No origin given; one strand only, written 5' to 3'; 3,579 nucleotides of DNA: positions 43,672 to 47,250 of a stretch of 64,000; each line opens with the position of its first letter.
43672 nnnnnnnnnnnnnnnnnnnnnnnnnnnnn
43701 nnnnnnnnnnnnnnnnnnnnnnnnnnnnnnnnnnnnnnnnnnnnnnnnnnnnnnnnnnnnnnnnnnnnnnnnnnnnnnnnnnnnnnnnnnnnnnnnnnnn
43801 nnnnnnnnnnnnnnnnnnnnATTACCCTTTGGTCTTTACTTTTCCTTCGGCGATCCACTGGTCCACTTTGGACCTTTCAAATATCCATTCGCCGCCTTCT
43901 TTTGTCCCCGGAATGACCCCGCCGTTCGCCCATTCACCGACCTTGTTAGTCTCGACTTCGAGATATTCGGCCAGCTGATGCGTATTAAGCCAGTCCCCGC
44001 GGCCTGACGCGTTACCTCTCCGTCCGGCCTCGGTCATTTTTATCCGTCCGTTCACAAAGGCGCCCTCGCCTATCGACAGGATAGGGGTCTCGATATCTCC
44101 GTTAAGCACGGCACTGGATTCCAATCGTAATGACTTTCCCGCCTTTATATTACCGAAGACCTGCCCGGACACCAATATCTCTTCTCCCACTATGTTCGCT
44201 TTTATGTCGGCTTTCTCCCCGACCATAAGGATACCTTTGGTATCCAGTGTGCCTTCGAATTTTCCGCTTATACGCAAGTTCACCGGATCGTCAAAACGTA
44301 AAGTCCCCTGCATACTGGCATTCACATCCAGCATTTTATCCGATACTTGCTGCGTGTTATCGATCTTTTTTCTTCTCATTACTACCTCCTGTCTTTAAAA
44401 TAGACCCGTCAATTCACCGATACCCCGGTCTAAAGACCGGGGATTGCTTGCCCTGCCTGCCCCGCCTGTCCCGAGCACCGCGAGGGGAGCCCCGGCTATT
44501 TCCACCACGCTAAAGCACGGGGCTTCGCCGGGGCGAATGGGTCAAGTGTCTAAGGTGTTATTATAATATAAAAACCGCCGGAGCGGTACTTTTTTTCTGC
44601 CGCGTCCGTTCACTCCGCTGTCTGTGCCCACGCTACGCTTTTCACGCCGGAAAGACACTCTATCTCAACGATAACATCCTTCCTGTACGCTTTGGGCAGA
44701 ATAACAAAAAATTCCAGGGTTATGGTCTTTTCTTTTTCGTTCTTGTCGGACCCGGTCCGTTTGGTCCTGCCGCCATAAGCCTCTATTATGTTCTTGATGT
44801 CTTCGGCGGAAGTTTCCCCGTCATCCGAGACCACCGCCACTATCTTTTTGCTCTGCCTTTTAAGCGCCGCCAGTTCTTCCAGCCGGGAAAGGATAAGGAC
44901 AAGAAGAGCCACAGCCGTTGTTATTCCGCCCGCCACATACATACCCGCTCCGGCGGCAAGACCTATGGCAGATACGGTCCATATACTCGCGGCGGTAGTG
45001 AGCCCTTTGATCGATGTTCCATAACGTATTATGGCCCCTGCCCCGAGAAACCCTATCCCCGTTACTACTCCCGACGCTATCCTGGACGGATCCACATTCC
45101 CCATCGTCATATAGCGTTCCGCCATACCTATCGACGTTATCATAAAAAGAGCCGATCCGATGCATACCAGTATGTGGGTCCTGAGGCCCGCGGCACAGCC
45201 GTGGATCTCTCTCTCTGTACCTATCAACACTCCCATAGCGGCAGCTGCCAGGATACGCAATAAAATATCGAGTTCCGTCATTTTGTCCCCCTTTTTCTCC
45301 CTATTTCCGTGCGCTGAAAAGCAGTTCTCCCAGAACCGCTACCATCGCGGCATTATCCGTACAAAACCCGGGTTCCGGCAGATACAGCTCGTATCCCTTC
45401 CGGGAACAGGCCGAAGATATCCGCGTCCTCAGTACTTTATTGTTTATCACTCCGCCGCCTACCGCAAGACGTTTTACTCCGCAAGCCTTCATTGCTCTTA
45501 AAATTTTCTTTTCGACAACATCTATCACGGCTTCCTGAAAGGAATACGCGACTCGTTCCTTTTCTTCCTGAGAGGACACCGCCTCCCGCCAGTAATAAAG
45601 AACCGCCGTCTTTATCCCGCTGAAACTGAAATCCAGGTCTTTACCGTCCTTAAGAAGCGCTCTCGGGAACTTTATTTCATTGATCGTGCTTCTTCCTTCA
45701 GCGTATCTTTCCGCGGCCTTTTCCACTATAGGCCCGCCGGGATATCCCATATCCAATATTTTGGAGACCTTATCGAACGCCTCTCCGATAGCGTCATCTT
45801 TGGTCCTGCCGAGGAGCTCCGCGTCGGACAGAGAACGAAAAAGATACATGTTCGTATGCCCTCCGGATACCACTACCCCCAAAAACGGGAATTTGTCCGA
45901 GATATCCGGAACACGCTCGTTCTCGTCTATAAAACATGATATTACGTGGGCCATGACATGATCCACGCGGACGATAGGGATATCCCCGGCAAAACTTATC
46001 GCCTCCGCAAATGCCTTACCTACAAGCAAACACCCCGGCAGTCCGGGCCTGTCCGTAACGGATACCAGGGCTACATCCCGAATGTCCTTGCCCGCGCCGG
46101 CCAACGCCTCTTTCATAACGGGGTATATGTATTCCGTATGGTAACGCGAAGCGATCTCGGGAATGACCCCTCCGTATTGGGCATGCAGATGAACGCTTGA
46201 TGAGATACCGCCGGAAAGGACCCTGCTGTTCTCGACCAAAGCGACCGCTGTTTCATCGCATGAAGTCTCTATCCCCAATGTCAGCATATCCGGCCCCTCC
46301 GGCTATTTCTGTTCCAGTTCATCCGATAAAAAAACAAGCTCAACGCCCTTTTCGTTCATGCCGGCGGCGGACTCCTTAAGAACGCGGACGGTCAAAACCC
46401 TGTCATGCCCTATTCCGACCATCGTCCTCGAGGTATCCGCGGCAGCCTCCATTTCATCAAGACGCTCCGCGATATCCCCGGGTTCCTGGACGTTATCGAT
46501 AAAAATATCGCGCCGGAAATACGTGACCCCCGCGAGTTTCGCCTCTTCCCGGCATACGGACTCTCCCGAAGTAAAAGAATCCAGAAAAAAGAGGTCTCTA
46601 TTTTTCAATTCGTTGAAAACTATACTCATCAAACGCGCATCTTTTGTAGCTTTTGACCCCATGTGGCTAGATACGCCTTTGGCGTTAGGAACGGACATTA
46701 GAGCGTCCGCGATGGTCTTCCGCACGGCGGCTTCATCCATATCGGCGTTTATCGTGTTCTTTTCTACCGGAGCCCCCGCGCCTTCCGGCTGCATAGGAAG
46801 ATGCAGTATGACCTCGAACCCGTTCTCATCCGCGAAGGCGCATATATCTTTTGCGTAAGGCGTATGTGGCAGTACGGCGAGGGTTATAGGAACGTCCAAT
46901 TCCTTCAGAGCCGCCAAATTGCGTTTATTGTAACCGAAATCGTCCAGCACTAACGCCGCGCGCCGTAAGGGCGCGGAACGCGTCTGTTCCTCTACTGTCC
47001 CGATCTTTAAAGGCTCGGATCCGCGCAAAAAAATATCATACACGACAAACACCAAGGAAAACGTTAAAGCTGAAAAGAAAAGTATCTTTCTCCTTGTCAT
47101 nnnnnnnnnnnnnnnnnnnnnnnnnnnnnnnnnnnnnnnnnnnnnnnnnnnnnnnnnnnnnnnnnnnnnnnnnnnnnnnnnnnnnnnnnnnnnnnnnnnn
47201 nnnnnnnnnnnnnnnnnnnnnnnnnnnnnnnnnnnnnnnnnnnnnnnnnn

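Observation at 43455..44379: Bactofilin fused to a C-terminal HTH_17 (excisionase-like) domain, translationally coupled to an HTH_17/coiled-coil/membrane-anchor partner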

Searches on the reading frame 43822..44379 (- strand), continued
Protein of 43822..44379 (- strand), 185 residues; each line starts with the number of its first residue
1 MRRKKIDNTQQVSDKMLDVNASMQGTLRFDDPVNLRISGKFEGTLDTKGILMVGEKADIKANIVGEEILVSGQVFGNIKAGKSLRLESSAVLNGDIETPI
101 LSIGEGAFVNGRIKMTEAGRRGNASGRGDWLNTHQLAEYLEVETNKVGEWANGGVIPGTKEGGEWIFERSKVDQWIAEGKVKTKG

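Call 47: search_protein_families(library=pfam, proteins=[L003:6996-7964:+, L003:7940-8530:+, L046:7083-7823:+, L046:7833-9971:+, L046:9956-10588:+, L060:6882-7625:+, L060:7643-9304:+, L060:9297-11006:+, L046:10723-10920:+, L043:7004-7645:+], max_evalue=0.001)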
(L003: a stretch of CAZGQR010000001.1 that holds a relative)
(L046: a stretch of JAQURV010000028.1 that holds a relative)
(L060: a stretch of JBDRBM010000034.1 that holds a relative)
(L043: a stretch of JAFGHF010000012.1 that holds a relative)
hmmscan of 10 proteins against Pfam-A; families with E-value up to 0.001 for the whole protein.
L003:6996-7964:+ (322 aa): 6 families
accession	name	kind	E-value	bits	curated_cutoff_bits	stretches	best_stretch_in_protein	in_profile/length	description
PF00595.29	PDZ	-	2.5e-14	53.8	23.2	1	249-310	23-81/81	PDZ domain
PF17820.7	PDZ_6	-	2.4e-13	50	27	1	256-311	1-54/54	PDZ domain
PF13180.12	PDZ_2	-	1.2e-08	35.5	27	1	244-285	3-44/80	PDZ domain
PF07719.23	TPR_2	-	0.00057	20.3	27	0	72-103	2-33/34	Tetratricopeptide repeat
PF00515.34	TPR_1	-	0.00058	20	27.8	0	72-103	2-33/34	Tetratricopeptide repeat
PF13414.12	TPR_11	-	0.0006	19.9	26.8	0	83-112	6-35/42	TPR repeat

L003:7940-8530:+ (196 aa): 1 family
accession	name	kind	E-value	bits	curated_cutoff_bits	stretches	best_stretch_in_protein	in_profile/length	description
PF00672.30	HAMP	-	2.3e-07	31.4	25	1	96-146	2-52/53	HAMP domain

L046:7083-7823:+ (246 aa): 1 family
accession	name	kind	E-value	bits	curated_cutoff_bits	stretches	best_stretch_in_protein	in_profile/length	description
PF00731.26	AIRC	-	2.8e-12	46.8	30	1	120-244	2-126/148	AIR carboxylase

L046:7833-9971:+ (712 aa): 4 families
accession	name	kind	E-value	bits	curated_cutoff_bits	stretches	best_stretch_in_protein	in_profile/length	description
PF01969.22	Ni_insertion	-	1.5e-131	439.4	22.1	1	4-381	1-375/375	Nickel insertion protein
PF17820.7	PDZ_6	-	3.8e-18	65.4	27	2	650-701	2-51/54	PDZ domain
PF00595.29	PDZ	-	1.7e-14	54.3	23.2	1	633-699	8-77/81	PDZ domain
PF13180.12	PDZ_2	-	6e-12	46.1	27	1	637-705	3-70/80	PDZ domain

L046:9956-10588:+ (210 aa): 1 family
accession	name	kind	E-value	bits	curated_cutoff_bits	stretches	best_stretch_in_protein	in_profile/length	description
PF00672.30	HAMP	-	5.7e-08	33.4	25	1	101-151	2-52/53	HAMP domain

L060:6882-7625:+ (247 aa): 1 family
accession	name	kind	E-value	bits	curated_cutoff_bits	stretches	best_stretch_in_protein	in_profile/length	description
PF00731.26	AIRC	-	1.3e-17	64.2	30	1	121-244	2-125/148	AIR carboxylase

L060:7643-9304:+ (553 aa): 6 families
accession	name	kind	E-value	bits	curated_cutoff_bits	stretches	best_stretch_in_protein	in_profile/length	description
PF00437.27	T2SSE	-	3.6e-145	483.7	24.9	1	165-548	3-370/370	Type II/IV secretion system protein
PF05157.20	MshEN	-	1e-08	35.4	23.1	1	65-146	6-88/90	MshEN domain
PF25199.1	nSTAND_NTPase5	-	8.5e-05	22.9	34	1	305-347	42-85/145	Novel STAND NTPase 5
PF13401.12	AAA_22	-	0.00013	22.7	27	1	304-348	5-49/130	AAA domain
PF20720.3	nSTAND3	-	0.00044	20.4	27.2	0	303-343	16-56/155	Novel STAND NTPase 3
PF13191.12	AAA_16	-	0.00094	20.2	32.6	0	303-339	24-58/167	AAA ATPase domain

L060:9297-11006:+ (569 aa): 2 families
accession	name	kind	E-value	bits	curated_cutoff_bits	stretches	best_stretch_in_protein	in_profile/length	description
PF00437.27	T2SSE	-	3.9e-141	470.4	24.9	1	180-563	3-370/370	Type II/IV secretion system protein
PF05157.20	MshEN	-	9.1e-23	80.5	23.1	1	63-149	2-89/90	MshEN domain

L046:10723-10920:+ (65 aa): 1 family
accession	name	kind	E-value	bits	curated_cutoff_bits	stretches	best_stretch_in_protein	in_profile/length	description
PF12728.13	HTH_17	-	8.4e-15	55.2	27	1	7-55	2-50/51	Helix-turn-helix domain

L043:7004-7645:+ (213 aa): 1 family
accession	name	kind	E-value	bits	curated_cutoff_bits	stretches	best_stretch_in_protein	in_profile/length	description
PF01618.21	MotA_ExbB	-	1.6e-32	112.4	22.9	1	73-196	4-126/127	MotA/TolQ/ExbB proton channel family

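Call 84: find_related_loci(query=A1, collection=viral_contigs, flank=3000)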
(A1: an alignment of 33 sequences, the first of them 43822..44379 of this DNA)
Query A1 (185 aa) in viral_contigs; peptide patterns used: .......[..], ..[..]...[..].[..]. (x = any residue, [..] = any of these).
185 stretches matched a pattern, but none encodes a relative of the query by tblastn (E <= 1e-3).

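Call 85: search_dna_similar(query=window:43822-44379:-, collection=phages, mode=protein, max_evalue=0.001, max_rows=8)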
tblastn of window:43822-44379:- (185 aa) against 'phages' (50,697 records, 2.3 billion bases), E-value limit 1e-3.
No match.
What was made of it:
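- On HTH_17 / excisionase-type wHTH (PF12728, TIGR01764): There are no relatives in viral contigs or phage records (calls 84, 85).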

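Call 87: search_protein_families(library=padloc, proteins=[window:43822-44379:-], max_evalue=0.01)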
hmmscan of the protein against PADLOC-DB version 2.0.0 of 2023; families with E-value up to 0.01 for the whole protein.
window:43822-44379:- (185 aa): 1 family
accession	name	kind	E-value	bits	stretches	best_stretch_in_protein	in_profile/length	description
PDLC04133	mad1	-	0.00054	18.2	1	129-178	4-53/60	mads_1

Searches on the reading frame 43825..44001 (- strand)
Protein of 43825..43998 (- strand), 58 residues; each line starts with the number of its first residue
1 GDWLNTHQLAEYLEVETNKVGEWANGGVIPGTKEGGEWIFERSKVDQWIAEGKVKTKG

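Call 36: search_solved_structures(query=A3, max_evalue=10, show_alignments=5)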
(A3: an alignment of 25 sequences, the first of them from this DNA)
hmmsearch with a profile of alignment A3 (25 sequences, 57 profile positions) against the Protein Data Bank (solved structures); distinct sequences matched with E-value up to 10: 8.
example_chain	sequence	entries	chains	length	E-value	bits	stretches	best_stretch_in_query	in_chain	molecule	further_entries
5i41_B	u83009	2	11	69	0.0012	21.6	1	4-44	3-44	Chromosome-anchoring protein RacA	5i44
6ama_A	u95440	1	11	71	0.026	17.3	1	4-34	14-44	Putative DNA-binding protein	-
6amk_A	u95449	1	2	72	0.026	17.3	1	4-35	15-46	Putative DNA-binding protein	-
4j2n_A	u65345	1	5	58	0.11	15.4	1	6-34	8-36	Gp37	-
7lwr_A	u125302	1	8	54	0.13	15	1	6-51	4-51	Terminase, small subunit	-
5w8y_A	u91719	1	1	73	0.25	14.2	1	7-34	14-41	protein XPH1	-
3bd1_A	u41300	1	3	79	0.42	13.4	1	7-34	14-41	Cro protein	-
8eml_B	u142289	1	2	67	0.43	13.4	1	8-36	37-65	GS homeobox 2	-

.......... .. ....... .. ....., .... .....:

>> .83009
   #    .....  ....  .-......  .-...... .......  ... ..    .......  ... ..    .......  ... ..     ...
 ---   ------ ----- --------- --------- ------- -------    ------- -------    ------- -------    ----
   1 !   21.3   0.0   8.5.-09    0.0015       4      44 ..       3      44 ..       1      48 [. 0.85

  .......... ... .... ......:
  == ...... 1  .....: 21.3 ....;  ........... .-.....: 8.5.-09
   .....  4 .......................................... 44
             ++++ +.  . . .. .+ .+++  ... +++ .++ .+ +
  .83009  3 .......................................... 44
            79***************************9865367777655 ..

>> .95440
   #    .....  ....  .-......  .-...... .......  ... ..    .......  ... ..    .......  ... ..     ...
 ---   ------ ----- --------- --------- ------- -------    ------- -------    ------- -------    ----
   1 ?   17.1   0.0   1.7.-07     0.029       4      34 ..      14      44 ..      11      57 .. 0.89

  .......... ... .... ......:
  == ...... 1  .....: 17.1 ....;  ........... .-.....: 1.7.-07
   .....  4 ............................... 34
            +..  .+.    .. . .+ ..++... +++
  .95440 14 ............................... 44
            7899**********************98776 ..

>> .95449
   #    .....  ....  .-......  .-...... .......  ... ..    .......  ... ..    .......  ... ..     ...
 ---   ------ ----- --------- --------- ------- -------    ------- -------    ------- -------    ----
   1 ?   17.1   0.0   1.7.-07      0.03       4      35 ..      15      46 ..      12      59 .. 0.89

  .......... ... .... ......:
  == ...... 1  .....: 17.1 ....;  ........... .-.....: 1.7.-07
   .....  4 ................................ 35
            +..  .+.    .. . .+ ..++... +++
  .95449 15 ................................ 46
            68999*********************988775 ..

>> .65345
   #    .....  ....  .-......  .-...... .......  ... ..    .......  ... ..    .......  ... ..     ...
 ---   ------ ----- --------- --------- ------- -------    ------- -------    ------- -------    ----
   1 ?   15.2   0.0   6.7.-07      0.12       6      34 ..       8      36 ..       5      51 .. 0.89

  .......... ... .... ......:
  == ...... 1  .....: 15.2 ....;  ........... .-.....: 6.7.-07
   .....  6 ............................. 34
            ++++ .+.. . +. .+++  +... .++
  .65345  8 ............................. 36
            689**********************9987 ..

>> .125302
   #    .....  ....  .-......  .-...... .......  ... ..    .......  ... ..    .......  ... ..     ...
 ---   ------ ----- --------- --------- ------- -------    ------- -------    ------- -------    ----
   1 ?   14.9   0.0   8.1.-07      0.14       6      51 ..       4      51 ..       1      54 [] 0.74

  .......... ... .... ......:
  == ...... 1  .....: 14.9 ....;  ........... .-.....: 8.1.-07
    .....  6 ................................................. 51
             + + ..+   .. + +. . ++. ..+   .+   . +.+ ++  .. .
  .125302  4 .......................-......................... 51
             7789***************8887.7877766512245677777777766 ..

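Call 55: search_protein_representatives(protein=window:43825-43998:-)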
Query: 58 residues. Proteins with E-value up to 0.001 (for the whole library): 356; up to 1e-10: 6; up to 1e-30: 0. The best 150 are listed.
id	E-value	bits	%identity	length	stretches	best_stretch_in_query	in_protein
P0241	4.8e-14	67.5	33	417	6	4-55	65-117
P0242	1.8e-13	65.7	50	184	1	4-55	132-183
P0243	3.6e-13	64.7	50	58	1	2-55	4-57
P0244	2.2e-11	59.1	37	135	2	4-52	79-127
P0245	3.1e-11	58.6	45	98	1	1-55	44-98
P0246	9.1e-11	57.1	50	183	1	4-55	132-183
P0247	2.3e-10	55.9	54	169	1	4-55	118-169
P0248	3.8e-10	55.2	49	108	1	4-54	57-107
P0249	4.3e-10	55.0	55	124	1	7-55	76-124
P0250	4.3e-10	55.0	32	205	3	1-45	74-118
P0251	4.8e-10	54.9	48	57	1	1-54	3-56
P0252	7.8e-10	54.2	30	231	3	6-54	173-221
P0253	8.7e-10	54.1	52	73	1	4-55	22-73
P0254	3.4e-09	52.2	32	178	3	4-50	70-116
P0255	3.4e-09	52.2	53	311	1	1-55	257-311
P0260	1.8e-08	49.9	45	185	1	3-55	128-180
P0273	2.4e-07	46.4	48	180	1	3-52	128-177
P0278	6.7e-07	44.9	43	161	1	3-55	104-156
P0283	9.5e-07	44.5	43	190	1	4-52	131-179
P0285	1.4e-06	44.0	39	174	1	3-51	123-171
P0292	4.2e-06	42.4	40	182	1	3-54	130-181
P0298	5.7e-06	42.0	41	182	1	4-54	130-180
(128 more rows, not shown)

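Call 59: list_cluster_members(proteins=[P0260, P0273, P0283, P0285, P0292, P0298, P0246, P0247, P0278, P0243])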
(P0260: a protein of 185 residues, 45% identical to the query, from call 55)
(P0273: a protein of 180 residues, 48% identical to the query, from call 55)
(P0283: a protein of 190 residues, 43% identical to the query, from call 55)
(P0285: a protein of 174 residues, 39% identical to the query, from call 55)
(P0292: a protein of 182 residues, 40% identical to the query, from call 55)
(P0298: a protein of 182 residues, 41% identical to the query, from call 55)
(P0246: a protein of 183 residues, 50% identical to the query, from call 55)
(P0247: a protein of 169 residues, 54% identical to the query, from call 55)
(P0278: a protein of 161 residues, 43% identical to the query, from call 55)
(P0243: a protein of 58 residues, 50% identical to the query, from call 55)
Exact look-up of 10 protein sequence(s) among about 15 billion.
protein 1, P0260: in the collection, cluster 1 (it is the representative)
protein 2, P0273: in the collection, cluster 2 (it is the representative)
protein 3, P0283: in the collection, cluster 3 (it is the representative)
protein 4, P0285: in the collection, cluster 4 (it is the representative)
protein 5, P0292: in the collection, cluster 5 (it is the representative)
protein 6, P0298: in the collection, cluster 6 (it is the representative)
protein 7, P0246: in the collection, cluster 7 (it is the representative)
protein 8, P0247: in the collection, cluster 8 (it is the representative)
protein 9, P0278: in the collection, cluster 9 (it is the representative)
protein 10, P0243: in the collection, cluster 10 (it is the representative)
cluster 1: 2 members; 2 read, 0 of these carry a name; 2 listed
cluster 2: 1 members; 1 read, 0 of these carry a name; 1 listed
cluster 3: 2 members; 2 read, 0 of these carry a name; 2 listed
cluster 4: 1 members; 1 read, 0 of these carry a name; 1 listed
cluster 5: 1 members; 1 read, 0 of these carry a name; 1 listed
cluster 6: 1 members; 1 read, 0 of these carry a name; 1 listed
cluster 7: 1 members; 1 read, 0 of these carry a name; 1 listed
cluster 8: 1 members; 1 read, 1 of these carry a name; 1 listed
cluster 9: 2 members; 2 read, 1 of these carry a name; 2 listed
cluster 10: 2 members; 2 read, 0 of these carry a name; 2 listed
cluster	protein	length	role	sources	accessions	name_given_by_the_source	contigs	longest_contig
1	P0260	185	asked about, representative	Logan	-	-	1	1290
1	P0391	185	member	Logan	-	-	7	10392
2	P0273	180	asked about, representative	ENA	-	-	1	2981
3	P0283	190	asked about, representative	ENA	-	-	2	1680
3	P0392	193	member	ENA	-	-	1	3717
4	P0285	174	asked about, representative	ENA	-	-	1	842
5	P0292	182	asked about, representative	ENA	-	-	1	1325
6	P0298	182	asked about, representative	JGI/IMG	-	-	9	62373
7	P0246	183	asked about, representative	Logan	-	-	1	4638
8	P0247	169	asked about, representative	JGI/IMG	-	excisionase family DNA binding protein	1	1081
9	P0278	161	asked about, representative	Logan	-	-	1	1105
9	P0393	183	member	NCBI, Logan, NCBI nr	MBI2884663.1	MAG: polymer-forming cytoskeletal protein [Candidatus Omnitrophica bacterium] | polymer-forming cytoskeletal protein [Candidatus Omnitrophota bacterium]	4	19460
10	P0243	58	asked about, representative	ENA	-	-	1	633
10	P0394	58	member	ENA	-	-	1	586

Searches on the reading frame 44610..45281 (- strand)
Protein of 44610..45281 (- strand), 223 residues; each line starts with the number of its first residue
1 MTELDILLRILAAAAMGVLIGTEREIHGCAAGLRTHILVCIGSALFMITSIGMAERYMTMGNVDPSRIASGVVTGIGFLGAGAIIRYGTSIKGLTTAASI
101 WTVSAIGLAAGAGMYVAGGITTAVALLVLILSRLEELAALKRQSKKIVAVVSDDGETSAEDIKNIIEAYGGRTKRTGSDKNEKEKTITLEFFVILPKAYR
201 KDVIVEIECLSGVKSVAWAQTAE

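Call 3: search_protein_families(library=pfam, proteins=[window:44610-45281:-], max_evalue=1)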
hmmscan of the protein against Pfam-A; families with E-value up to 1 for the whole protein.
window:44610-45281:- (223 aa): 2 families
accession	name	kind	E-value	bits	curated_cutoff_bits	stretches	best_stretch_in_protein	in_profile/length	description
PF02308.21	MgtC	-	9.5e-36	123.2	31.4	1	10-133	1-116/121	MgtC family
PF16316.10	DUF4956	-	6e-05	23.3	30.6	1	68-163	43-141/169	Domain of unknown function (DUF4956)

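Call 87: search_protein_families(library=padloc, proteins=[window:44610-45281:-], max_evalue=0.01)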
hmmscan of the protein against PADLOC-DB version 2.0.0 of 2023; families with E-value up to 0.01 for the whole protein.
window:44610-45281:- (223 aa): 0 families

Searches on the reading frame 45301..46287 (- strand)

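Call 3: search_protein_families(library=pfam, proteins=[window:45301-46287:-], max_evalue=1)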
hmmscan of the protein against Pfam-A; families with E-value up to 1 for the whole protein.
window:45301-46287:- (328 aa): 3 families
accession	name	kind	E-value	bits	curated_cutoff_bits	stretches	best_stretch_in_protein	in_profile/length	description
PF00814.31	TsaD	-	8.6e-78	262.1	24.8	1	23-317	2-263/264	tRNA N6-adenosine threonylcarbamoyltransferase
PF22521.2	HypF_C_2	-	2.6e-09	37.7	27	1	232-307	155-230/241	Carbamoyltransferase, Kae1-like Domain, second subdomain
PF02543.21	Carbam_trans_N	-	0.046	13.6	24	1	223-292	251-322/346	Carbamoyltransferase N-terminus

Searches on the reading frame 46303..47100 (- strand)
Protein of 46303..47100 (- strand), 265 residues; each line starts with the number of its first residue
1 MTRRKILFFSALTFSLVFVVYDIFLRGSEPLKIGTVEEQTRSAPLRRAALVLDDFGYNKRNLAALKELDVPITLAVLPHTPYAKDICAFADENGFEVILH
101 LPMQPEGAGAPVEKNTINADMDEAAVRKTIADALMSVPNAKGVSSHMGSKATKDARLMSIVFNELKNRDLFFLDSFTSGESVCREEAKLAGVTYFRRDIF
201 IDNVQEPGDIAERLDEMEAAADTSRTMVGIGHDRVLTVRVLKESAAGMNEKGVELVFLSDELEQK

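Call 3: search_protein_families(library=pfam, proteins=[window:46303-47100:-], max_evalue=1)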
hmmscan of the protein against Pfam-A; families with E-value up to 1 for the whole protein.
window:46303-47100:- (265 aa): 1 family
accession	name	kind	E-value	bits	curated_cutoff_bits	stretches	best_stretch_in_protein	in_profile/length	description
PF04748.18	Polysacc_deac_2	-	1.2e-65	221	27.5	1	50-260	1-210/212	Divergent polysaccharide deacetylase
